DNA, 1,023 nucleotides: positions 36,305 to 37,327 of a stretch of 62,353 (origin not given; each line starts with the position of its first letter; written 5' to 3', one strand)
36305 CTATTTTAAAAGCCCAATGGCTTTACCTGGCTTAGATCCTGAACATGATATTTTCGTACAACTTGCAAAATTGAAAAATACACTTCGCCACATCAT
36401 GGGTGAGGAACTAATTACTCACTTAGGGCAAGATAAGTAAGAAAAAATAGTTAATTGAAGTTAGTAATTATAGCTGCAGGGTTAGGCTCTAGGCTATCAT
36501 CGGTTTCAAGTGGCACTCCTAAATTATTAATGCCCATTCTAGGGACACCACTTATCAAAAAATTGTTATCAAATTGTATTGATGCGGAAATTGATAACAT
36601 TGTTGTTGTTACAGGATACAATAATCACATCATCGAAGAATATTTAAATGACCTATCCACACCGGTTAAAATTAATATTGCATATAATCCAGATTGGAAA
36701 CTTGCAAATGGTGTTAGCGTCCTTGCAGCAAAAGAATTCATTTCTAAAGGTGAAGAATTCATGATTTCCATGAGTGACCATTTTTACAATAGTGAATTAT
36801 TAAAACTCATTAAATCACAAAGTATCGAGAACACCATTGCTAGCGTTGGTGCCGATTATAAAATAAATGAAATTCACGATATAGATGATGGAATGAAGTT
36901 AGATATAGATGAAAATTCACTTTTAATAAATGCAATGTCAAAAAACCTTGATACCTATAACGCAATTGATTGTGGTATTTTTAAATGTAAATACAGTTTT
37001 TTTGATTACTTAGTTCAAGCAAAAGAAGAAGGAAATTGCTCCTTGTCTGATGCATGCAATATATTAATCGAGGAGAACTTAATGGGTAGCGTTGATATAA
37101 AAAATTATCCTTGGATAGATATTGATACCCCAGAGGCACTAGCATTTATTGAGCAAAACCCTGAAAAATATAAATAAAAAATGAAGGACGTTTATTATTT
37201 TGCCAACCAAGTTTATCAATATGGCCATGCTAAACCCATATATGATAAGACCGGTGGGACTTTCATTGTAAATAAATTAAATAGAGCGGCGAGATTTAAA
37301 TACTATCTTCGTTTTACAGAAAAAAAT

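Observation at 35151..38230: MIPS, nucleotidyltransferase and TagF-like phosphotransferase: a possible CDP-inositol-dependent phospho-inositol transfer system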

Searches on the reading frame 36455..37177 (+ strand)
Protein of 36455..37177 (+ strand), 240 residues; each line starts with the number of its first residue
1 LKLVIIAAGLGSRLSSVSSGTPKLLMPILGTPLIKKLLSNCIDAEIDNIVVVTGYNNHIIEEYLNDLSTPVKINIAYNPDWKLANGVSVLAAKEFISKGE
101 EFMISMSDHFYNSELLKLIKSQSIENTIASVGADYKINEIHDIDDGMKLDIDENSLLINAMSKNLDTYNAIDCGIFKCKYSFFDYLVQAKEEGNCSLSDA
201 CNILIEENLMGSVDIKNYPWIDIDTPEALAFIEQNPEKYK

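Call 3: search_protein_families(library=pfam, proteins=[window:36455-37177:+], max_evalue=0.01)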
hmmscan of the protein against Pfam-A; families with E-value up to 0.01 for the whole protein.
window:36455-37177:+ (240 aa): 4 families
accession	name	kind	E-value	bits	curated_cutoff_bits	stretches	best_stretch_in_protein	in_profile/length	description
PF00483.29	NTP_transferase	-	2.9e-19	70.1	21.2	1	4-126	3-128/245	Nucleotidyl transferase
PF12804.13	NTP_transf_3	-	3.2e-11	44.1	27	1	4-123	2-111/160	MobA-like NTP transferase domain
PF01128.25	IspD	-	5.7e-05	23.4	27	1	2-69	2-64/221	2-C-methyl-D-erythritol 4-phosphate cytidylyltransferase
PF20202.4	DUF6564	-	0.0021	18.2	25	1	33-114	17-103/230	Domain of unknown function (DUF6564)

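Call 4: search_solved_structures(query=window:36455-37177:+, max_evalue=0.01, show_alignments=2)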
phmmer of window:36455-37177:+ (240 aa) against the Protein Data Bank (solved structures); distinct sequences matched with E-value up to 0.01: 53.
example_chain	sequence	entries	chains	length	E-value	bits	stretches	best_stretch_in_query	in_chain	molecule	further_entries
2ggo_A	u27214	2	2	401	1.8e-12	50.5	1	1-227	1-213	401aa long hypothetical glucose-1-phosphate thymidylyltransferase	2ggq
5z09_A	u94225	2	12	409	2.4e-12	50.1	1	1-227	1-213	Dual sugar-1-phosphate nucleotidylyltransferase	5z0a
4jd0_A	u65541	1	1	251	5.3e-12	49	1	3-229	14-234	Nucleotidyl transferase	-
2xme_A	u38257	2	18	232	6.6e-12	48.7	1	1-228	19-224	CTP-INOSITOL-1-PHOSPHATE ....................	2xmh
4mnd_A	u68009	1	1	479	3.6e-11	46.3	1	1-228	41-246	CTP L-myo-inositol-1-phosphate cytidylyltransferase/CDP-L-myo-inositol myo-inositolphospho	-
6jq8_A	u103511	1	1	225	2.3e-08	37.1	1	3-164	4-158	Putative 6-deoxy-D-mannoheptose pathway protein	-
5xhw_A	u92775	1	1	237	3.1e-08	36.7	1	3-156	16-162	Putative 6-deoxy-D-mannoheptose pathway protein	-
1h5r_A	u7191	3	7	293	7.1e-08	35.5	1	2-229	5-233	GLUCOSE-1-PHOSPHATE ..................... | Glucose-1-phosphate thymidylyltransferase 1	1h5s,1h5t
1h5r_B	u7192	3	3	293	7.4e-08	35.5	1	2-229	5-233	GLUCOSE-1-PHOSPHATE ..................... | Glucose-1-phosphate thymidylyltransferase 1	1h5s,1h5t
1h5s_A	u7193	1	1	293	7.9e-08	35.4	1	2-229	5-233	Glucose-1-phosphate thymidylyltransferase 1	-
1h5s_D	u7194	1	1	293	1.1e-07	34.9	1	2-229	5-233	Glucose-1-phosphate thymidylyltransferase 1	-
3pkq_A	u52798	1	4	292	1.3e-07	34.7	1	2-229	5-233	Glucose-1-phosphate thymidylyltransferase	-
7o2n_A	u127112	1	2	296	1.5e-07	34.5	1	2-76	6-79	Probable UTP--glucose-1-phosphate uridylyltransferase YngB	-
7b1r_A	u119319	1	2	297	1.5e-07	34.5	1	2-76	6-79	Probable UTP--glucose-1-phosphate uridylyltransferase YngB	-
3pkp_A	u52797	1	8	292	3.2e-07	33.4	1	2-229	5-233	Glucose-1-phosphate thymidylyltransferase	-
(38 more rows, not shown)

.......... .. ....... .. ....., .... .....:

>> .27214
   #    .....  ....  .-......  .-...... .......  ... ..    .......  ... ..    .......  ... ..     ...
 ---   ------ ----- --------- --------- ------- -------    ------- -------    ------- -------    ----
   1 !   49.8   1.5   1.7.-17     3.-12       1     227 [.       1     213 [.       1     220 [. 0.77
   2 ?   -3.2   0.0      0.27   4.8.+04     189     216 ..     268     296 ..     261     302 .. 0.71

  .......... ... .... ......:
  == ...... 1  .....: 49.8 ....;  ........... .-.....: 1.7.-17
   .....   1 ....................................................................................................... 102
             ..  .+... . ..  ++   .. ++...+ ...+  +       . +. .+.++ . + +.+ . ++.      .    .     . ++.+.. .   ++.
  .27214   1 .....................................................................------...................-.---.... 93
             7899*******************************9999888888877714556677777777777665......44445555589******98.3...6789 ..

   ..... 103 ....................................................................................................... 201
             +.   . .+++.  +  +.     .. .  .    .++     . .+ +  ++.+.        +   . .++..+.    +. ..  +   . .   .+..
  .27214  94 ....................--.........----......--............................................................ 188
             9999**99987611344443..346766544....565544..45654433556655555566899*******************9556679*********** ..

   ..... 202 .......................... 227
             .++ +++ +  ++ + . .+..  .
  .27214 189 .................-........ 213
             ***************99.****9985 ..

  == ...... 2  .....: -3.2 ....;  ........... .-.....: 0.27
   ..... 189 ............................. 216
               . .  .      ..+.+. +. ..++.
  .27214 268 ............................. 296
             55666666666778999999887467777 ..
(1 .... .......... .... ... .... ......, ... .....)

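Call 16: search_protein_families(library=ncbifam, proteins=[window:36455-37177:+], max_evalue=0.001)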
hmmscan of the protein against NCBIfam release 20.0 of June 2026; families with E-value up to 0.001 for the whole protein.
window:36455-37177:+ (240 aa): 39 families (the best 25 are shown)
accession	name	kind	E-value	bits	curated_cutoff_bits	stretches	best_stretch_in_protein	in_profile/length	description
TIGR03992.1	Arch_glmU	subfamily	2.1e-24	86.1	292.1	1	1-227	1-218/393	bifunctional sugar-1-phosphate nucleotidylyltransferase/acetyltransferase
NF041135.1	IPPtranDIPPsyn_Thcocales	equivalog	5.1e-23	81.7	580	1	1-229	1-210/419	bifunctional L-myo-inositol-1-phosphate cytidylyltransferase/CDP-L-myo-inositol myo-inositolphosphotransferase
NF041173.1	Sug_nt_acttase_Thmprot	equivalog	1.1e-19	70.7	600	1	1-228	1-219/405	bifunctional sugar-1-phosphate nucleotidylyltransferase/acetyltransferase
NF041313.1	UDPGP_AglF_Halo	equivalog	5.9e-19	68.5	400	1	1-229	1-227/234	UTP--glucose-1-phosphate uridylyltransferase AglF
NF049965.1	GlMnHpPGnyltfHddC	equivalog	2e-14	53.8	300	1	1-190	1-180/221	D-glycero-D-manno-heptose 1-phosphate guanosyltransferase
NF045761.1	NAMPUrTaseMurU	equivalog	9e-13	48.6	250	1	1-233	1-224/226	N-acetylmuramate alpha-1-phosphate uridylyltransferase MurU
TIGR01099.1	galU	equivalog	2.4e-12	47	326.8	1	1-65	2-66/261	UTP--glucose-1-phosphate uridylyltransferase GalU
TIGR03310.1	matur_MocA_YgfJ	equivalog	2.9e-12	46.9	186.45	1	4-109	3-100/188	molybdenum cofactor cytidylyltransferase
TIGR01208.1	rmlA_long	equivalog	3.9e-12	45.7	320.25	1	2-127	1-126/353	glucose-1-phosphate thymidylyltransferase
TIGR01173.1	glmU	equivalog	8e-11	41.4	366.85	1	1-109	1-102/452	bifunctional UDP-N-acetylglucosamine diphosphorylase/glucosamine-1-phosphate N-acetyltransferase GlmU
NF010937.0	PRK14357.1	equivalog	4.1e-10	39.1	658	1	1-131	1-126/448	bifunctional UDP-N-acetylglucosamine diphosphorylase/glucosamine-1-phosphate N-acetyltransferase GlmU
NF045665.1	NTPtran_DVU1551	equivalog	1.1e-09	37.8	315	1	3-92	3-83/359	DVU_1551 family NTP transferase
NF010933.0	PRK14353.1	equivalog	1.1e-09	37.5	505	1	3-114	8-115/453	bifunctional UDP-N-acetylglucosamine diphosphorylase/glucosamine-1-phosphate N-acetyltransferase GlmU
NF052502.1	man1P_GTase_Rv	exception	1.7e-09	37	440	1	3-186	3-182/352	mannose-1-phosphate guanylyltransferase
NF053639.1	Mfer334_fam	equivalog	3.4e-09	36.9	260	1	4-183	3-190/209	pseudomurein biosynthesis protein PmurB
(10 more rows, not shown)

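Call 25: search_solved_structures(query=A1, max_evalue=0.00001, show_alignments=4)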
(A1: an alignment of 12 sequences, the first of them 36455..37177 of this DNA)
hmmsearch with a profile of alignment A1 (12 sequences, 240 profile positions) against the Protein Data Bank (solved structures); distinct sequences matched with E-value up to 0.00001: 55.
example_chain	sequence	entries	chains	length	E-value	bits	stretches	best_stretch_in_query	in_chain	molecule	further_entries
2xme_A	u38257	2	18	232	9.7e-25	90.6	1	1-229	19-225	CTP-INOSITOL-1-PHOSPHATE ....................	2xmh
4mnd_A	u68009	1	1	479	7.7e-24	87.6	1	1-229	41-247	CTP L-myo-inositol-1-phosphate cytidylyltransferase/CDP-L-myo-inositol myo-inositolphospho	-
4jd0_A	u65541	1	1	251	4.1e-22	81.9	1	3-230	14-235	Nucleotidyl transferase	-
5z09_A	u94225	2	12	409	3.3e-17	65.9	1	1-226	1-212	Dual sugar-1-phosphate nucleotidylyltransferase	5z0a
2ggo_A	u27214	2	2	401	4.1e-17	65.6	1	1-226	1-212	401aa long hypothetical glucose-1-phosphate thymidylyltransferase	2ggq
1jyk_A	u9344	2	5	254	9.7e-16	61.1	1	2-140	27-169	CTP:phosphocholine Cytidylyltransferase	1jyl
7o2n_A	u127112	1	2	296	1.3e-13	54.1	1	2-72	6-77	Probable UTP--glucose-1-phosphate uridylyltransferase YngB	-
7b1r_A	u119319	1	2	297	1.4e-13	54.1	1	2-72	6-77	Probable UTP--glucose-1-phosphate uridylyltransferase YngB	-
6pd1_A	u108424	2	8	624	1e-12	51.2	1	3-140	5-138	Nucleotidyl transferase/aminotransferase, class V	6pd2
1tzf_A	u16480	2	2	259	7.5e-12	48.4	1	2-71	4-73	Glucose-1-phosphate cytidylyltransferase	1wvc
6mnu_A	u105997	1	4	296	1.9e-11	47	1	2-68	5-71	UTP--glucose-1-phosphate uridylyltransferase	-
5xhw_A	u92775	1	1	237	2.2e-11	46.8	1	3-131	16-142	Putative 6-deoxy-D-mannoheptose pathway protein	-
6jq8_A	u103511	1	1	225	2.3e-11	46.8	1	3-131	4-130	Putative 6-deoxy-D-mannoheptose pathway protein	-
2e3d_A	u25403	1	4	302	2.4e-11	46.7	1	2-68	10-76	UTP--glucose-1-phosphate uridylyltransferase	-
4d48_A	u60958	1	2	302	4.2e-11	45.9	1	2-68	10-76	GLUCOSE-1-PHOSPHATE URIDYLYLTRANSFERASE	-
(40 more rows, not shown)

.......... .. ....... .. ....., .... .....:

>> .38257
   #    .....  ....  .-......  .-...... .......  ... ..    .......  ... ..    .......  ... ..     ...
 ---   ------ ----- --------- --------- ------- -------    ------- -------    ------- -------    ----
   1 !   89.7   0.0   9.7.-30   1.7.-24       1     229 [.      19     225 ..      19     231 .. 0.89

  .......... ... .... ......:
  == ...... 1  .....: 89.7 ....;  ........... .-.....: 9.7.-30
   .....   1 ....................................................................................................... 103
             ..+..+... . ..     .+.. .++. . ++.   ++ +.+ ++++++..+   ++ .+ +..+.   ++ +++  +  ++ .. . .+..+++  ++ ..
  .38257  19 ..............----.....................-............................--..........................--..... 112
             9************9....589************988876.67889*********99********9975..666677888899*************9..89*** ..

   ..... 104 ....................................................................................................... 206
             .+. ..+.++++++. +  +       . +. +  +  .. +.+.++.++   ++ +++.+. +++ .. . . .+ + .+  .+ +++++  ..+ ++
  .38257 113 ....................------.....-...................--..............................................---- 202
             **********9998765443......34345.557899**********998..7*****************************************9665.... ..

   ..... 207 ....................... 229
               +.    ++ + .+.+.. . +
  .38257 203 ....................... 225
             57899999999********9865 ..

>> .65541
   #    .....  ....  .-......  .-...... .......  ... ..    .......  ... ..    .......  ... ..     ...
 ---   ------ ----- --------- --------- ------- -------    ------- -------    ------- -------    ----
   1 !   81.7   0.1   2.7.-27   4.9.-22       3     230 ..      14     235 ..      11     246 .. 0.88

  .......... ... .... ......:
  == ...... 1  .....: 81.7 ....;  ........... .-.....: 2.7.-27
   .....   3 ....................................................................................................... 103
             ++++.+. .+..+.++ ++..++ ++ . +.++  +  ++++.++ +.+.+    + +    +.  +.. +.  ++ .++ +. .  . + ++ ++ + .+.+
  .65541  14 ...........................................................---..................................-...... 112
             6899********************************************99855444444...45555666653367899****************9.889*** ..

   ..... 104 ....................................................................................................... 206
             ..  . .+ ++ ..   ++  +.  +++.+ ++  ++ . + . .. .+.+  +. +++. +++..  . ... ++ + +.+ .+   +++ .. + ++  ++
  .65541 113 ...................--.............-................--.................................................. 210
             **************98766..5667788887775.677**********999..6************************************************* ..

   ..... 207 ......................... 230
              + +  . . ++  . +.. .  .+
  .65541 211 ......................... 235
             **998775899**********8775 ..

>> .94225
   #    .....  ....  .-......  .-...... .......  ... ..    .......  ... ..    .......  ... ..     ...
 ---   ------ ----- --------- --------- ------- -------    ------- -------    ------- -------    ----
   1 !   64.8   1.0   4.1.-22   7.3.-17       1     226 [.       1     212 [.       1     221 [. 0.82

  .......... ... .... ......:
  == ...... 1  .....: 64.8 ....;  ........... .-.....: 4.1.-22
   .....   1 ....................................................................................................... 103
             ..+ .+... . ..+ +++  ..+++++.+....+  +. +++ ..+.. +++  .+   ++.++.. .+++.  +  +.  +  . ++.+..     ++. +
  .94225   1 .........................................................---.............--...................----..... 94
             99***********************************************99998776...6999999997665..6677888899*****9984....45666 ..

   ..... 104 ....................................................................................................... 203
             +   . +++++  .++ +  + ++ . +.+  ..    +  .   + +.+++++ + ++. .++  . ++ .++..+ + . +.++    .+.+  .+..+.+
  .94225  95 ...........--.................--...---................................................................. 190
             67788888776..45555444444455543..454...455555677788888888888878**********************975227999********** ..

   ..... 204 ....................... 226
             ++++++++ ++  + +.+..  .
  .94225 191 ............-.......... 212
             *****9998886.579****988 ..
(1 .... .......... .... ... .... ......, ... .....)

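Call 52: search_protein_representatives(protein=window:36455-37177:+)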
Query: 240 residues. Proteins with E-value up to 0.001 (for the whole library): 7997; up to 1e-10: 1038; up to 1e-30: 84. The best 150 are listed.
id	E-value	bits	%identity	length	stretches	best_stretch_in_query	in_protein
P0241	1.3e-90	319.4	96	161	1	1-159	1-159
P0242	2.1e-67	243.4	50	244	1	1-235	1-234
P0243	4.6e-66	239.0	49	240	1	4-229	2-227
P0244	1.9e-54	201.0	46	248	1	2-231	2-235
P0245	3.0e-51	190.6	64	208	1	10-145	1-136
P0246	1.0e-43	165.9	39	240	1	1-237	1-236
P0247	1.8e-43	165.1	39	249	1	3-232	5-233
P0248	6.1e-43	163.4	38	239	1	1-239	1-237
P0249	3.3e-42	161.0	38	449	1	1-232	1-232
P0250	4.2e-42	160.6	41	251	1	3-231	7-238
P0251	1.3e-41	159.0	40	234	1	1-230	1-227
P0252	6.3e-41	156.8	37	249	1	2-229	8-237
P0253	2.5e-40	154.8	42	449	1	1-225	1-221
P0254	2.9e-40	154.6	48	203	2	1-142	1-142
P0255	2.6e-39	151.5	36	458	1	1-234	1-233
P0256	2.8e-39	151.4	38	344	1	3-231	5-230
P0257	3.3e-38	147.9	39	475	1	2-233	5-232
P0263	5.2e-37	144.0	38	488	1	2-234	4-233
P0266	4.9e-36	140.8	38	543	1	3-227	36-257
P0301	1.8e-32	129.1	37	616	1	4-230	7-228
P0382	2.6e-28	115.5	37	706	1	1-229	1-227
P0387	4.6e-28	114.7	39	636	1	1-231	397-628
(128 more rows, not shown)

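Call 53: search_protein_families(library=pfam, proteins=[P0249, P0253, P0255, P0257, P0263, P0266, P0301, P0256, P0387, P0382], max_evalue=0.0001)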
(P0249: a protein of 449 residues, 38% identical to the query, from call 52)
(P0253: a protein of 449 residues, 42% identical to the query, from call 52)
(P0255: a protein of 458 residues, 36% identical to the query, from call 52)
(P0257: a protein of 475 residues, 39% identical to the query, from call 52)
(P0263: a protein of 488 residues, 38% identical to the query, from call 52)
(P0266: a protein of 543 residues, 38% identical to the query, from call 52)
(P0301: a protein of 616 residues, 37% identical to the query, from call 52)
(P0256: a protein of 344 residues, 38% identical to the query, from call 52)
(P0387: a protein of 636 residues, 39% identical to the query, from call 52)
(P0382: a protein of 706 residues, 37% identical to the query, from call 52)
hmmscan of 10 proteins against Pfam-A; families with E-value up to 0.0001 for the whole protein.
P0249 (449 aa): 3 families
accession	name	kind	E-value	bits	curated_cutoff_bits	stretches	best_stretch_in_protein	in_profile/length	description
PF00483.29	NTP_transferase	-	5.8e-20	72.4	21.2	1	2-237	1-243/245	Nucleotidyl transferase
PF01066.26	CDP-OH_P_transf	-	3.2e-13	50.8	22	1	270-386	3-117/152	CDP-alcohol phosphatidyltransferase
PF12804.13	NTP_transf_3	-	9e-13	49.1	27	1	3-136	1-124/160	MobA-like NTP transferase domain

P0253 (449 aa): 3 families
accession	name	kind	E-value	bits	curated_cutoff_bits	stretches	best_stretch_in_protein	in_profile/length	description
PF00483.29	NTP_transferase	-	5.5e-12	46.2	21.2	1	2-231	1-241/245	Nucleotidyl transferase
PF01066.26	CDP-OH_P_transf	-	4.4e-09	37.3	22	1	266-359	3-92/152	CDP-alcohol phosphatidyltransferase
PF12804.13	NTP_transf_3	-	1e-08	35.9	27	1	3-109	1-98/160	MobA-like NTP transferase domain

P0255 (458 aa): 3 families
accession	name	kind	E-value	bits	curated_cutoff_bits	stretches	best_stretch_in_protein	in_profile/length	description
PF00483.29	NTP_transferase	-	1.5e-17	64.5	21.2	1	2-236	1-243/245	Nucleotidyl transferase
PF12804.13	NTP_transf_3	-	4.6e-14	53.4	27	1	3-123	1-110/160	MobA-like NTP transferase domain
PF01066.26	CDP-OH_P_transf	-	3.3e-10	41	22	1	271-365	5-94/152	CDP-alcohol phosphatidyltransferase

P0257 (475 aa): 3 families
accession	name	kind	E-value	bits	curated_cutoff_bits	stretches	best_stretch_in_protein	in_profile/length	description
PF12804.13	NTP_transf_3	-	5.5e-13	49.8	27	1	6-134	1-121/160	MobA-like NTP transferase domain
PF00483.29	NTP_transferase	-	7.7e-12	45.7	21.2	1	5-235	1-242/245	Nucleotidyl transferase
PF01066.26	CDP-OH_P_transf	-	2.8e-07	31.5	22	1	270-429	4-132/152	CDP-alcohol phosphatidyltransferase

P0263 (488 aa): 3 families
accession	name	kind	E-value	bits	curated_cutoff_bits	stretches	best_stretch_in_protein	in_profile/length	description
PF12804.13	NTP_transf_3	-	5.4e-13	49.9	27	1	5-142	1-129/160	MobA-like NTP transferase domain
PF00483.29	NTP_transferase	-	2.3e-08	34.3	21.2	1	4-114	1-115/245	Nucleotidyl transferase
PF01066.26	CDP-OH_P_transf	-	1.8e-07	32.1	22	1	269-383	3-108/152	CDP-alcohol phosphatidyltransferase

P0266 (543 aa): 3 families
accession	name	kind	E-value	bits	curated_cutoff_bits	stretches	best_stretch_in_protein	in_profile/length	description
PF12804.13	NTP_transf_3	-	1.4e-13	51.7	27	1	36-156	1-113/160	MobA-like NTP transferase domain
PF00483.29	NTP_transferase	-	6.4e-11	42.7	21.2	1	36-260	2-236/245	Nucleotidyl transferase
PF01066.26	CDP-OH_P_transf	-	2.5e-08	34.9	22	1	300-396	3-93/152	CDP-alcohol phosphatidyltransferase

P0301 (616 aa): 4 families
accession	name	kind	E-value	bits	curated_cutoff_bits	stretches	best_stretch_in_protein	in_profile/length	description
PF00266.25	Aminotran_5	-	1.6e-20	73.9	21.5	1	271-542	35-314/371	Aminotransferase class-V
PF12804.13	NTP_transf_3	-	1.7e-18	67.7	27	1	6-119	1-108/160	MobA-like NTP transferase domain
PF00483.29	NTP_transferase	-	1.5e-11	44.8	21.2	1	6-117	2-120/245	Nucleotidyl transferase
PF01128.25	IspD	-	2.9e-06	27.6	27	1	7-78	4-72/221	2-C-methyl-D-erythritol 4-phosphate cytidylyltransferase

P0256 (344 aa): 2 families
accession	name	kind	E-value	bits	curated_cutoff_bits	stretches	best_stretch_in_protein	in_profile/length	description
PF12804.13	NTP_transf_3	-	6.1e-14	52.9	27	1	5-112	1-98/160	MobA-like NTP transferase domain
PF00483.29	NTP_transferase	-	3.4e-08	33.8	21.2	1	5-113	2-114/245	Nucleotidyl transferase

P0387 (636 aa): 3 families
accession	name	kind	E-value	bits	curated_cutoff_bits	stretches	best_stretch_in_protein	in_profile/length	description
PF00483.29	NTP_transferase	-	1.6e-15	57.8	21.2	1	398-627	1-236/245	Nucleotidyl transferase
PF12804.13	NTP_transf_3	-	5.8e-14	53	27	1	399-584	1-144/160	MobA-like NTP transferase domain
PF01066.26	CDP-OH_P_transf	-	4.1e-10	40.7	22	1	202-312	4-106/152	CDP-alcohol phosphatidyltransferase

P0382 (706 aa): 7 families
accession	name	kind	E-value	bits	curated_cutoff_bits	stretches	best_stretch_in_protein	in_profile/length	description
PF13419.12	HAD_2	-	9.1e-22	78.5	23.8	1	470-645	1-178/178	Haloacid dehalogenase-like hydrolase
PF00702.32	Hydrolase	-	4.5e-17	63.5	26.4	1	468-638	2-190/191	haloacid dehalogenase-like hydrolase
PF12804.13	NTP_transf_3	-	4.7e-13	50.1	27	1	3-125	1-115/160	MobA-like NTP transferase domain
PF01066.26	CDP-OH_P_transf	-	7.8e-13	49.5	22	1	272-400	3-119/152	CDP-alcohol phosphatidyltransferase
PF12710.13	HAD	-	1.9e-07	32.1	27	1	470-635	1-188/189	haloacid dehalogenase-like hydrolase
PF00483.29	NTP_transferase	-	4.4e-07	30.2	21.2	1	3-224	2-232/245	Nucleotidyl transferase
PF13242.12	Hydrolase_like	-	6.1e-06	26.5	22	1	605-654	7-57/75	HAD-hyrolase-like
